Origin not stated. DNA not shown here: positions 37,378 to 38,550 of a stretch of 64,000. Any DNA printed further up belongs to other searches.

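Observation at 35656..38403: Histidine kinase - receiver - DegV fusion: a fatty-acid-binding fold wired to a phosphorelay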

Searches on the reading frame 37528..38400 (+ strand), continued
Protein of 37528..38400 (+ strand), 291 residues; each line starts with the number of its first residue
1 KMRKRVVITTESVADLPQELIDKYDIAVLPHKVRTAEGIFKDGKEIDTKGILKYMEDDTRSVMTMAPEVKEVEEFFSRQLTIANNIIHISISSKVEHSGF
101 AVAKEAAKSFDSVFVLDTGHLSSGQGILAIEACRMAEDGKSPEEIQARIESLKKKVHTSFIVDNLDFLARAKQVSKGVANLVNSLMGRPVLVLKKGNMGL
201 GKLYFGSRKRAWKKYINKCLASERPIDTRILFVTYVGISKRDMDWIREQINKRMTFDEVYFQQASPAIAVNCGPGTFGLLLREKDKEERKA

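Call 31: search_protein_representatives(protein=window:37528-38400:+)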
Query: 291 residues. Proteins with E-value up to 0.001 (for the whole library): 6997; up to 1e-10: 2304; up to 1e-30: 254. The best 150 are listed.
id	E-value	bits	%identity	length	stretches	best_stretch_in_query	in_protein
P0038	8.4e-92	323.6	54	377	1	3-280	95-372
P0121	2.1e-90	319.0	50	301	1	3-280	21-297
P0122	6.0e-84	297.9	51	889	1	3-282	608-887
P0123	1.7e-83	296.4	50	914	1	3-283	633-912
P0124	2.8e-80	285.8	48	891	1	3-282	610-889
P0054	6.1e-80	284.7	61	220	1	65-284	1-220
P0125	5.8e-74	265.1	47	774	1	1-281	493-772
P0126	2.1e-72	260.0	43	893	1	6-282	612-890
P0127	4.6e-70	252.3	43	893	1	2-286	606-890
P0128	1.9e-68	247.0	41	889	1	3-283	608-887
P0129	5.7e-63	229.1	40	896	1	5-282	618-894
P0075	2.1e-62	227.2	53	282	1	78-282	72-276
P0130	4.4e-62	226.2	39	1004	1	4-282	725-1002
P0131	1.8e-61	224.1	39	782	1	4-283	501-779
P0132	2.6e-61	223.6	40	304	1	5-285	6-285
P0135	9.3e-60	218.5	42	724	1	3-287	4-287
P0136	1.4e-59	218.0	40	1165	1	3-281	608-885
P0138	3.3e-59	216.7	40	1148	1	3-285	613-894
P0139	2.0e-55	204.4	37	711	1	5-287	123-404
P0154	2.3e-51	191.0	36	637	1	5-282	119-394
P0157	8.8e-51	189.1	36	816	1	4-285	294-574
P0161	1.4e-50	188.5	37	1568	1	4-289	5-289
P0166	2.1e-49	184.6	38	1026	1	3-284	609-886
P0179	4.1e-47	177.1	35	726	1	4-282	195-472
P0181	1.4e-46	175.3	35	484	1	5-282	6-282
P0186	2.9e-45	171.0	31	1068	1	3-289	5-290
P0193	1.4e-44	168.8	34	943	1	5-287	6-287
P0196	4.1e-44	167.3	34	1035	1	4-282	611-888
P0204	2.6e-43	164.6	33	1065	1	3-289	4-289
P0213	5.3e-42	160.3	34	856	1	4-284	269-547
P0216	1.2e-41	159.1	31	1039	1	5-285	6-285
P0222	5.5e-41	157.0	33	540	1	5-285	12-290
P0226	1.2e-40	155.9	32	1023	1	2-287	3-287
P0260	1.9e-37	145.4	30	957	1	3-286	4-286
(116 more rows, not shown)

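Call 32: search_protein_families(library=pfam, proteins=[P0161, P0186, P0193, P0204, P0216, P0226, P0260, P0135, P0222, P0181], max_evalue=0.0001)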
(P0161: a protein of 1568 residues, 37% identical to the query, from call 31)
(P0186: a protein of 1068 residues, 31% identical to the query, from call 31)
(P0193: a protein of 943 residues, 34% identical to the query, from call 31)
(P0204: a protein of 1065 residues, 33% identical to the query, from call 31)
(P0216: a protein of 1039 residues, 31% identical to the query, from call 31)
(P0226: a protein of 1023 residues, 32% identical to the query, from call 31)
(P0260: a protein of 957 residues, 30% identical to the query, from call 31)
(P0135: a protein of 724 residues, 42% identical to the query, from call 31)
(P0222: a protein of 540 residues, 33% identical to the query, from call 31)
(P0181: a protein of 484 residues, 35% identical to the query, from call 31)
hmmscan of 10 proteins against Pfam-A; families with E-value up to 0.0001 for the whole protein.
P0161 (1568 aa): 7 families
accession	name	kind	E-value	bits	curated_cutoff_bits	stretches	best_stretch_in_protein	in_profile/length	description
PF02645.21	DegV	-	7.6e-40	137.4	27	1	8-283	3-279/280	Uncharacterised protein, DegV family COG1307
PF02743.24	dCache_1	-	1.2e-31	110.5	45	2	782-902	65-195/240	Cache domain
PF00072.30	Response_reg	-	1.9e-25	89.6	30.2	1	1274-1385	2-110/111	Response regulator receiver domain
PF02518.31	HATPase_c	-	1.3e-21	77.5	26.4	1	1125-1238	1-108/111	Histidine kinase-, DNA gyrase B-, and HSP90-like ATPase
PF00512.31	HisKA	-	6.3e-19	68.2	26.9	1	1013-1078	1-66/66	His Kinase A (phospho-acceptor) domain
PF22673.2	MCP-like_PDC_1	-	2.4e-13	51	27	1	766-873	15-113/113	Methyl-accepting chemotaxis protein-like, first PDC sensor domain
PF01627.28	Hpt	-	4.1e-08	33.8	24.6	1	1479-1558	1-80/84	Hpt domain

P0186 (1068 aa): 4 families
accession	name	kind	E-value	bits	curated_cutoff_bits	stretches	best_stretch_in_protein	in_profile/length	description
PF02645.21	DegV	-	3.7e-32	112.2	27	1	8-283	2-278/280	Uncharacterised protein, DegV family COG1307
PF02518.31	HATPase_c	-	5.5e-25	88.4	26.4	1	620-734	1-109/111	Histidine kinase-, DNA gyrase B-, and HSP90-like ATPase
PF00072.30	Response_reg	-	1.4e-24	86.8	30.2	1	770-883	1-110/111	Response regulator receiver domain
PF00512.31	HisKA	-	2.4e-20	72.8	26.9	1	507-573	1-66/66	His Kinase A (phospho-acceptor) domain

P0193 (943 aa): 4 families
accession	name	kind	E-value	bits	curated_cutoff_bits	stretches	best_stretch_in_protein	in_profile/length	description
PF02645.21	DegV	-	2.7e-32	112.7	27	1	7-282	2-278/280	Uncharacterised protein, DegV family COG1307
PF02518.31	HATPase_c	-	1.9e-25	89.9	26.4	1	504-618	1-109/111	Histidine kinase-, DNA gyrase B-, and HSP90-like ATPase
PF00072.30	Response_reg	-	1.4e-23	83.6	30.2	1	655-767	2-110/111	Response regulator receiver domain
PF00512.31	HisKA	-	8.7e-19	67.8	26.9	1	392-457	1-66/66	His Kinase A (phospho-acceptor) domain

P0204 (1065 aa): 5 families
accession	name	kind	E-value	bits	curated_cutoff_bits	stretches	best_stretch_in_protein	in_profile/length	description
PF02645.21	DegV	-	3.8e-30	105.6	27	1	7-284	2-280/280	Uncharacterised protein, DegV family COG1307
PF02518.31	HATPase_c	-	7.2e-29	100.9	26.4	1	616-731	1-110/111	Histidine kinase-, DNA gyrase B-, and HSP90-like ATPase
PF00072.30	Response_reg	-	2e-23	83.1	30.2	1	767-879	2-110/111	Response regulator receiver domain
PF00512.31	HisKA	-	2.6e-20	72.7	26.9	1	503-569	1-66/66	His Kinase A (phospho-acceptor) domain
PF01627.28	Hpt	-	2.8e-05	24.7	24.6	1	993-1054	17-74/84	Hpt domain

P0216 (1039 aa): 5 families
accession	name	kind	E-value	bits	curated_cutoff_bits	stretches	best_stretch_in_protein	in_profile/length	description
PF02645.21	DegV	-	1.6e-39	136.4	27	1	8-281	3-277/280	Uncharacterised protein, DegV family COG1307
PF02518.31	HATPase_c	-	1.7e-26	93.2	26.4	1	621-735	1-109/111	Histidine kinase-, DNA gyrase B-, and HSP90-like ATPase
PF00072.30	Response_reg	-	2.9e-26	92.3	30.2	1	772-884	2-110/111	Response regulator receiver domain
PF00512.31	HisKA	-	1.6e-18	66.9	26.9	1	508-574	1-66/66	His Kinase A (phospho-acceptor) domain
PF01627.28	Hpt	-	1.2e-05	25.9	24.6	1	962-1025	14-77/84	Hpt domain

P0226 (1023 aa): 5 families
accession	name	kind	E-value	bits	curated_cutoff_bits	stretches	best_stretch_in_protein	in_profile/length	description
PF02645.21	DegV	-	7e-41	140.8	27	1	7-281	2-277/280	Uncharacterised protein, DegV family COG1307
PF02518.31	HATPase_c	-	1e-27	97.2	26.4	1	617-732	1-110/111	Histidine kinase-, DNA gyrase B-, and HSP90-like ATPase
PF00072.30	Response_reg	-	7.7e-25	87.7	30.2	1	768-880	2-110/111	Response regulator receiver domain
PF00512.31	HisKA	-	2.5e-18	66.3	26.9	1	504-570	1-66/66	His Kinase A (phospho-acceptor) domain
PF01627.28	Hpt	-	1.5e-06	28.7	24.6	1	946-1015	13-82/84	Hpt domain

P0260 (957 aa): 4 families
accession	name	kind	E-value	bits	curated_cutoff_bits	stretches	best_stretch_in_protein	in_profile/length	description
PF02645.21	DegV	-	1.5e-33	116.8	27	1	7-282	2-278/280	Uncharacterised protein, DegV family COG1307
PF02518.31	HATPase_c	-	2.4e-14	54.1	26.4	1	617-727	1-109/111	Histidine kinase-, DNA gyrase B-, and HSP90-like ATPase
PF00512.31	HisKA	-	1e-05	26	26.9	1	505-570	2-66/66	His Kinase A (phospho-acceptor) domain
PF01627.28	Hpt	-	2.1e-05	25.1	24.6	1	885-934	15-64/84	Hpt domain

P0135 (724 aa): 3 families
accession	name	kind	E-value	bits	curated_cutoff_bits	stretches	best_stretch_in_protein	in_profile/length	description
PF02645.21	DegV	-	4.9e-42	144.6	27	1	8-282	3-278/280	Uncharacterised protein, DegV family COG1307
PF02518.31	HATPase_c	-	5.9e-25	88.3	26.4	1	618-720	1-97/111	Histidine kinase-, DNA gyrase B-, and HSP90-like ATPase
PF00512.31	HisKA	-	1.8e-18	66.8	26.9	1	505-571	1-66/66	His Kinase A (phospho-acceptor) domain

P0222 (540 aa): 2 families
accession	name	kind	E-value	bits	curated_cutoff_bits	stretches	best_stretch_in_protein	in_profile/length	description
PF02645.21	DegV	-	1.6e-33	116.6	27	1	15-288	4-279/280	Uncharacterised protein, DegV family COG1307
PF01627.28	Hpt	-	4.1e-08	33.8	24.6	1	368-447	2-81/84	Hpt domain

P0181 (484 aa): 1 family
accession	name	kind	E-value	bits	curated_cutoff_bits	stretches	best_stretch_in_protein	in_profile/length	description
PF02645.21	DegV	-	3.2e-34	119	27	1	7-282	2-278/280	Uncharacterised protein, DegV family COG1307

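Call 33: search_protein_families(library=pfam, proteins=[P0136, P0138, P0166, P0196, P0130, P0139, P0154, P0157, P0213, P0179], max_evalue=0.0001)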
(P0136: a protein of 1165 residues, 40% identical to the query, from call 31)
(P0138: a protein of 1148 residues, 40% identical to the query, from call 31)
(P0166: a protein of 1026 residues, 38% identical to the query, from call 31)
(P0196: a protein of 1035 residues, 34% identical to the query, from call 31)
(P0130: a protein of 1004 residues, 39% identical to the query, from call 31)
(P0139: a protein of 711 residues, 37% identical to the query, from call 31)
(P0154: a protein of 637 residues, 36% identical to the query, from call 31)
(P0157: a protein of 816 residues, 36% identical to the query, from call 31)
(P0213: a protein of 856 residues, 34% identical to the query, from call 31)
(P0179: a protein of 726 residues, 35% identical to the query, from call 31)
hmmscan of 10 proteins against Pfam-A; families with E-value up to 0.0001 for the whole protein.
P0136 (1165 aa): 5 families
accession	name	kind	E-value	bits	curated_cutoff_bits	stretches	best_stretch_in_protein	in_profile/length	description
PF02645.21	DegV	-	6.8e-43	147.4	27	1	611-885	2-277/280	Uncharacterised protein, DegV family COG1307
PF02518.31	HATPase_c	-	8.9e-27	94.2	26.4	1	314-427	1-108/111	Histidine kinase-, DNA gyrase B-, and HSP90-like ATPase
PF00072.30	Response_reg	-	4.9e-22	78.6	30.2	1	464-574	1-107/111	Response regulator receiver domain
PF00512.31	HisKA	-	1.1e-16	61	26.9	1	202-267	1-66/66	His Kinase A (phospho-acceptor) domain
PF01627.28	Hpt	-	2e-06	28.4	24.6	1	998-1065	3-73/84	Hpt domain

P0138 (1148 aa): 4 families
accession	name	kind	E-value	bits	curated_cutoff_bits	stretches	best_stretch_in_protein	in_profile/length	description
PF02645.21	DegV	-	3.4e-45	155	27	1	617-892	3-279/280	Uncharacterised protein, DegV family COG1307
PF02518.31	HATPase_c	-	3.2e-26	92.4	26.4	1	320-433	1-108/111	Histidine kinase-, DNA gyrase B-, and HSP90-like ATPase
PF00072.30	Response_reg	-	6.1e-22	78.3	30.2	1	469-582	1-110/111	Response regulator receiver domain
PF00512.31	HisKA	-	8.2e-17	61.5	26.9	1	207-273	1-66/66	His Kinase A (phospho-acceptor) domain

P0166 (1026 aa): 5 families
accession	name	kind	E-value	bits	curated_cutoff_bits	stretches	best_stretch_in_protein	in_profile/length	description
PF02645.21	DegV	-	1.3e-38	133.4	27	1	612-883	2-277/280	Uncharacterised protein, DegV family COG1307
PF02518.31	HATPase_c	-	1.5e-27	96.6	26.4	1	316-428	1-107/111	Histidine kinase-, DNA gyrase B-, and HSP90-like ATPase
PF00072.30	Response_reg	-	2e-23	83.1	30.2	1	465-578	1-110/111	Response regulator receiver domain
PF00512.31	HisKA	-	3e-18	66.1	26.9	1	203-269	1-66/66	His Kinase A (phospho-acceptor) domain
PF01627.28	Hpt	-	3.5e-07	30.8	24.6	1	962-1018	3-59/84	Hpt domain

P0196 (1035 aa): 5 families
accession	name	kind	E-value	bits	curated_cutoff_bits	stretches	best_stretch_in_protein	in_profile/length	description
PF02645.21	DegV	-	1.7e-36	126.4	27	1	613-888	2-278/280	Uncharacterised protein, DegV family COG1307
PF02518.31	HATPase_c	-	1.4e-28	99.9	26.4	1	316-431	1-110/111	Histidine kinase-, DNA gyrase B-, and HSP90-like ATPase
PF00072.30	Response_reg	-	5.2e-22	78.5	30.2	1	467-579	2-110/111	Response regulator receiver domain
PF00512.31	HisKA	-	2.8e-16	59.8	26.9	1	203-269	1-66/66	His Kinase A (phospho-acceptor) domain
PF01627.28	Hpt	-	7.7e-08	32.9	24.6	1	974-1028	3-57/84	Hpt domain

P0130 (1004 aa): 4 families
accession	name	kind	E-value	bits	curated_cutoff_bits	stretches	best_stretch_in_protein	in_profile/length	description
PF02645.21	DegV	-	2.1e-47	162.2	27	1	729-1003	4-279/280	Uncharacterised protein, DegV family COG1307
PF02518.31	HATPase_c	-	3.8e-27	95.3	26.4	1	428-544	1-109/111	Histidine kinase-, DNA gyrase B-, and HSP90-like ATPase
PF00072.30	Response_reg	-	9.1e-23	81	30.2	1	580-692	1-109/111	Response regulator receiver domain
PF00512.31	HisKA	-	2.3e-16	60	26.9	1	317-381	2-66/66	His Kinase A (phospho-acceptor) domain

P0139 (711 aa): 3 families
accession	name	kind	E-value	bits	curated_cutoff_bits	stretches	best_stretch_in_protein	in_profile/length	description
PF02645.21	DegV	-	4.2e-38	131.7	27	1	126-400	4-279/280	Uncharacterised protein, DegV family COG1307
PF00072.30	Response_reg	-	4.6e-14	53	30.2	1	7-89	31-109/111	Response regulator receiver domain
PF01627.28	Hpt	-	1e-06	29.3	24.6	1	543-606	2-68/84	Hpt domain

P0154 (637 aa): 3 families
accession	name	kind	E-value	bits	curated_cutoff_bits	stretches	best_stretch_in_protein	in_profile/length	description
PF02645.21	DegV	-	5.1e-33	115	27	1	124-394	6-278/280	Uncharacterised protein, DegV family COG1307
PF00072.30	Response_reg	-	3e-15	56.8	30.2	1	2-86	30-110/111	Response regulator receiver domain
PF01627.28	Hpt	-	6.9e-07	29.9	24.6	1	468-528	2-66/84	Hpt domain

P0157 (816 aa): 3 families
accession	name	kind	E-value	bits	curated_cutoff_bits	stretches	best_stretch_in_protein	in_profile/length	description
PF02645.21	DegV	-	2.6e-42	145.5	27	1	297-571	3-278/280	Uncharacterised protein, DegV family COG1307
PF02518.31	HATPase_c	-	1.8e-22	80.3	26.4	1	143-254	1-108/111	Histidine kinase-, DNA gyrase B-, and HSP90-like ATPase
PF01627.28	Hpt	-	1.7e-08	35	24.6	1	647-719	2-77/84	Hpt domain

P0213 (856 aa): 4 families
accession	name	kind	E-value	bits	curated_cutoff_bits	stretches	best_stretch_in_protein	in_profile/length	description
PF02645.21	DegV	-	8e-30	104.5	27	1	277-546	8-279/280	Uncharacterised protein, DegV family COG1307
PF00072.30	Response_reg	-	5.2e-22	78.6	30.2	1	124-236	1-109/111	Response regulator receiver domain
PF02518.31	HATPase_c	-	1.4e-19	71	26.4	1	14-88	35-107/111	Histidine kinase-, DNA gyrase B-, and HSP90-like ATPase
PF01627.28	Hpt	-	3.2e-05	24.5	24.6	1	650-711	2-63/84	Hpt domain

P0179 (726 aa): 3 families
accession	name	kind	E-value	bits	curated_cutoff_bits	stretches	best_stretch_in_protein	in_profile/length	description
PF02645.21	DegV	-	1.2e-36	126.9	27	1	197-473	2-279/280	Uncharacterised protein, DegV family COG1307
PF00072.30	Response_reg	-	2e-22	79.9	30.2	1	50-163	1-110/111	Response regulator receiver domain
PF01627.28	Hpt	-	1.7e-07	31.8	24.6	1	559-618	3-62/84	Hpt domain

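Call 43: find_encoding_contigs(protein=P0021, flank=10000, max_places=2)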
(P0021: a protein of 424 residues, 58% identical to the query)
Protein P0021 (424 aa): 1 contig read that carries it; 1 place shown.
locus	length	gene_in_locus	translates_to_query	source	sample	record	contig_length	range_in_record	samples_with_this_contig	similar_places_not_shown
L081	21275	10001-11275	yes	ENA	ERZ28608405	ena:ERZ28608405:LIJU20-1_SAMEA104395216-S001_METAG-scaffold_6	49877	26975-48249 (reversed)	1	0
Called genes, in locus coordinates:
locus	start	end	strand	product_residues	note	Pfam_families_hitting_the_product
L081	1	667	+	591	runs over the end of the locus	PF01336:tRNA_anti-codon, PF00152:tRNA-synt_2, PF02938:GAD (weak)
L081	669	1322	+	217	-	PF00702:Hydrolase, PF13419:HAD_2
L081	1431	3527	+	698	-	PF02743:dCache_1, PF22673:MCP-like_PDC_1 (weak), PF00672:HAMP (weak), PF00015:MCPsignal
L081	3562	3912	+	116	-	PF01627:Hpt (weak)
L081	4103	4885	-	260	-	-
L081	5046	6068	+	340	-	PF00072:Response_reg, PF08668:HDOD (weak), PF13487:HD_5, PF01966:HD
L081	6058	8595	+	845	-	PF00512:HisKA, PF02518:HATPase_c, PF00072:Response_reg, PF01627:Hpt (weak)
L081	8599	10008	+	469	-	-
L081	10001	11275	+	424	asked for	PF00072:Response_reg, PF02645:DegV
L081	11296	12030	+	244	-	PF00005:ABC_tran, PF13304:AAA_21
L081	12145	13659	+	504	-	-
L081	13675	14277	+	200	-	-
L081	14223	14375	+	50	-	-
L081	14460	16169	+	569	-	PF05157:MshEN, PF00437:T2SSE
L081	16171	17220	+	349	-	PF00437:T2SSE, PF13401:AAA_22 (weak)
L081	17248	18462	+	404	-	PF28597:T2SSF_N (weak), PF00482:T2SSF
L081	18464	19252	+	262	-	PF06750:A24_N_bact, PF01478:Peptidase_A24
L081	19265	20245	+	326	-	PF11104:PilM_2, PF14450:FtsA (faint)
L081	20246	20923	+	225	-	-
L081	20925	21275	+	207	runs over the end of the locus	PF04612:T2SSM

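Call 44: find_encoding_contigs(protein=P0087, flank=10000, max_places=2)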
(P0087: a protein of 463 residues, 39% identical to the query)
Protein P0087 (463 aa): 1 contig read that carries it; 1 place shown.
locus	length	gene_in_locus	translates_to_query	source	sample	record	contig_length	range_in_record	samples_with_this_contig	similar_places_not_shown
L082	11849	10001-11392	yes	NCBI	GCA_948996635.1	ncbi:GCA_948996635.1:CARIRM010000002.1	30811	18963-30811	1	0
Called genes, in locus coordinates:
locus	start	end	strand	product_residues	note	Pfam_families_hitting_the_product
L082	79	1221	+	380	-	PF01594:AI-2E_transport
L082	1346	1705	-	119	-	PF01381:HTH_3, PF12844:HTH_19 (weak), PF13413:HTH_25 (weak), PF18430:DBD_HTH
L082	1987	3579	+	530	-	PF00817:IMS, PF11799:IMS_C (weak)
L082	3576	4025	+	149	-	-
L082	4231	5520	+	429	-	PF00037:Fer4 (weak), PF12837:Fer4_6 (weak), PF12838:Fer4_7, PF13183:Fer4_8 (weak), PF13187:Fer4_9, PF13237:Fer4_10, PF00037:Fer4 (weak), PF12837:Fer4_6 (weak), +3 more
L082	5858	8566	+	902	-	PF00512:HisKA, PF02518:HATPase_c, PF00072:Response_reg, PF01627:Hpt (weak)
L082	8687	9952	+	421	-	PF00512:HisKA, PF02518:HATPase_c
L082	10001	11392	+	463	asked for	PF00072:Response_reg, PF02645:DegV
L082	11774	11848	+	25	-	?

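Call 61: find_encoding_contigs(protein=P0136, flank=8000, max_places=2)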
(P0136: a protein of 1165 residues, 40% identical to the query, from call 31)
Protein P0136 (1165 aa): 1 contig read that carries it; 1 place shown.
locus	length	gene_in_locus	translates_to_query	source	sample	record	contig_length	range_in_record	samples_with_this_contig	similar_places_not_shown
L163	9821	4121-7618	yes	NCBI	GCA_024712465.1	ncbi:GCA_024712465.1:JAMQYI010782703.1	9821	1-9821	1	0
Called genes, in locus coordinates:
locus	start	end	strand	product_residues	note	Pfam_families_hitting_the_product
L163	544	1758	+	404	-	PF00072:Response_reg (weak), PF00990:GGDEF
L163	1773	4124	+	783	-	PF00512:HisKA, PF02518:HATPase_c, PF00072:Response_reg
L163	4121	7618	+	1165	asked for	PF00512:HisKA, PF02518:HATPase_c, PF00072:Response_reg, PF02645:DegV, PF01627:Hpt (weak)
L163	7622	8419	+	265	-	PF00072:Response_reg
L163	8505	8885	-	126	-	-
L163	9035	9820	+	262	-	?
